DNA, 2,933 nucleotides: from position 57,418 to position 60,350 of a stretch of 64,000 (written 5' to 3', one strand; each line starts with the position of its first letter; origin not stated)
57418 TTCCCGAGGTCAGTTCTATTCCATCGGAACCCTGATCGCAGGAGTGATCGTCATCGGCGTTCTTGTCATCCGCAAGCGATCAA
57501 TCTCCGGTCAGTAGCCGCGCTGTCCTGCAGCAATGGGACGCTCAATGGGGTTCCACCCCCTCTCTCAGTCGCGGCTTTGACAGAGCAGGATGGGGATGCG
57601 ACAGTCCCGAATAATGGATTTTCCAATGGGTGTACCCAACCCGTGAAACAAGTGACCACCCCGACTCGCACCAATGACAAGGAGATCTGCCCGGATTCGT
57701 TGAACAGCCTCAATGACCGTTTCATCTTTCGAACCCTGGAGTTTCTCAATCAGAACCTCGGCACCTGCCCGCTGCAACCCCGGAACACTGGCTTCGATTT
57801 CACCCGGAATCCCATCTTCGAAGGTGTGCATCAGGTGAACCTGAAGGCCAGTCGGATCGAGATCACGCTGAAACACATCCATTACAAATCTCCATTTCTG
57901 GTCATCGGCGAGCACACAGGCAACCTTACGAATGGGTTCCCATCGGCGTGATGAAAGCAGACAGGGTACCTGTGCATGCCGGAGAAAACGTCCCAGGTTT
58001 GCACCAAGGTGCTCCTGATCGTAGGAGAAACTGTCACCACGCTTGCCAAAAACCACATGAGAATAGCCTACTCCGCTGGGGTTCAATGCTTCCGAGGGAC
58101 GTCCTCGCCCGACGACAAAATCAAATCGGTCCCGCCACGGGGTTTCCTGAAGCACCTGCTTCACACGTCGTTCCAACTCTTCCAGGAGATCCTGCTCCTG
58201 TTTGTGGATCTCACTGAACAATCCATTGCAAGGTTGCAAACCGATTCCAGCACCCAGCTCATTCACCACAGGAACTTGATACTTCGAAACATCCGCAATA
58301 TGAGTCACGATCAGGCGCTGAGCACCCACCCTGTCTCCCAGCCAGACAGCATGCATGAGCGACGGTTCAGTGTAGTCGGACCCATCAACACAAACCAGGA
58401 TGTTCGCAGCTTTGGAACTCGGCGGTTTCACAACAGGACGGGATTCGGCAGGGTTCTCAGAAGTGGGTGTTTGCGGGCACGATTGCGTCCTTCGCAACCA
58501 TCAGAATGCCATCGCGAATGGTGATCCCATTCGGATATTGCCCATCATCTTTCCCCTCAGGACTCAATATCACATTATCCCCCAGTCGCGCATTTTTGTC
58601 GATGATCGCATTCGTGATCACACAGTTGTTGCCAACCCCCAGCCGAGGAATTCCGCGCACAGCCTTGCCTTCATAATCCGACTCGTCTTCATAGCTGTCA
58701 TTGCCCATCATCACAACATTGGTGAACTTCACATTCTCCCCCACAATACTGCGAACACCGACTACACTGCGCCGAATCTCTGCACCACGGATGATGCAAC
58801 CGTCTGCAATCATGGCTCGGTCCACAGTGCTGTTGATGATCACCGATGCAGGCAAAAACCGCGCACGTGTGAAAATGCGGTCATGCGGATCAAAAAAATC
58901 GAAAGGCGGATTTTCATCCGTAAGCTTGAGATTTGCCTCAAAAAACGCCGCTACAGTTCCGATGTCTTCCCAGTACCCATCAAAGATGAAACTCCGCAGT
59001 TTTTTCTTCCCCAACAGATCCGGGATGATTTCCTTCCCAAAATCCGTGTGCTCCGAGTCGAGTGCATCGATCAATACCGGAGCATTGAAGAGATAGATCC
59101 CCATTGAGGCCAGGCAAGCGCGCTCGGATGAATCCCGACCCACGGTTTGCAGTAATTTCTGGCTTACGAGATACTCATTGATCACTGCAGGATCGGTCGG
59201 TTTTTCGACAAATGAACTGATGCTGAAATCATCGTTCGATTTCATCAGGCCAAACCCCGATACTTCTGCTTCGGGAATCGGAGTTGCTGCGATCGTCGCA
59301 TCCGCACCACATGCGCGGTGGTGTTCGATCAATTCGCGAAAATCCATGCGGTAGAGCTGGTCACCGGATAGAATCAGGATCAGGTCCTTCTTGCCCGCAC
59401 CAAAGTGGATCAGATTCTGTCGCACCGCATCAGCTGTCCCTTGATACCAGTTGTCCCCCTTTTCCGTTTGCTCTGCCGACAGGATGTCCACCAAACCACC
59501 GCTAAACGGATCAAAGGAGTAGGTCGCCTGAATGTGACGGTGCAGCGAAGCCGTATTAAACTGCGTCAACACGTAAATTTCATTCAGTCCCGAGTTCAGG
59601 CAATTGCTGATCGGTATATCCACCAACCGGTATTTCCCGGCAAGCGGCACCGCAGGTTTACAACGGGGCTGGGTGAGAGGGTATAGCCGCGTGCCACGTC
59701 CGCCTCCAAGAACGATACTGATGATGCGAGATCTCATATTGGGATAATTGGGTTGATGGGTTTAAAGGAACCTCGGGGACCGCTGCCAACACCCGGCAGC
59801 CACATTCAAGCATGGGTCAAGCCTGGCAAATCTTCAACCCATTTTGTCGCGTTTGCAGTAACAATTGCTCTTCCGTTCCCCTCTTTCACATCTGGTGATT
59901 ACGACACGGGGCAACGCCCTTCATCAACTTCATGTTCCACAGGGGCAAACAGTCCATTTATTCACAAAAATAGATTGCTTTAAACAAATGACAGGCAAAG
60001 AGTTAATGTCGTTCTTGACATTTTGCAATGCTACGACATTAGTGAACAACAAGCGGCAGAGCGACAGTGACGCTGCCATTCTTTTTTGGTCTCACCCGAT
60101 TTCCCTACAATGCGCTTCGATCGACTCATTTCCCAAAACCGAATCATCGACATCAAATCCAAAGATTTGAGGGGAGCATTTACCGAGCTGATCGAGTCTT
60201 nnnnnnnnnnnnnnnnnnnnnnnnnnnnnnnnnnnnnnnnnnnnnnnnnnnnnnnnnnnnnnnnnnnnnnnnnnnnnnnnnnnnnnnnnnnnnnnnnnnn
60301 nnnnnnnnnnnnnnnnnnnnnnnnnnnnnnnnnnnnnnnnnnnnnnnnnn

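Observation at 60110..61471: Soluble three-domain putative c-di-AMP synthase with an EIIA(Ntr)-like input domain whose phospho-His is replaced by Tyr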

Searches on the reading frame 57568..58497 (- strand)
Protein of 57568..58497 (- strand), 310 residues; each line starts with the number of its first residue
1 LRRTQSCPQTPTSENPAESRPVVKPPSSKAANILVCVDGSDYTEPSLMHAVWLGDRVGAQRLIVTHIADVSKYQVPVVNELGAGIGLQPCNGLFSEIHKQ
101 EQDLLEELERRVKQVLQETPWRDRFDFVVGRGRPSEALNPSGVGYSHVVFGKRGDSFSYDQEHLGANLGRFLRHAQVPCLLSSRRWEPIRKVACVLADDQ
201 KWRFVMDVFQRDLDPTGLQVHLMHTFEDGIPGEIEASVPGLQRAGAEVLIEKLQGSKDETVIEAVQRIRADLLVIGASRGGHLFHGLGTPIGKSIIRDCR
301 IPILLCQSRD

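Call 28: search_protein_families(library=pfam, proteins=[window:57568-58497:-], max_evalue=0.00001)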
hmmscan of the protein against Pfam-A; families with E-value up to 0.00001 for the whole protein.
window:57568-58497:- (310 aa): 1 family
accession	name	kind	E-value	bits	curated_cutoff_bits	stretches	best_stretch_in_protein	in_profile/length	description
PF00582.32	Usp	-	4.7e-13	50.3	24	0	241-306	75-140/141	Universal stress protein family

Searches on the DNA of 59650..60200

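Call 56: search_rna_families(source=window, start=59650, end=60200, threshold=evalue, max_evalue=1)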
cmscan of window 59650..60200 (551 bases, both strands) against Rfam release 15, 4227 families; matches with E-value up to 1: 0.
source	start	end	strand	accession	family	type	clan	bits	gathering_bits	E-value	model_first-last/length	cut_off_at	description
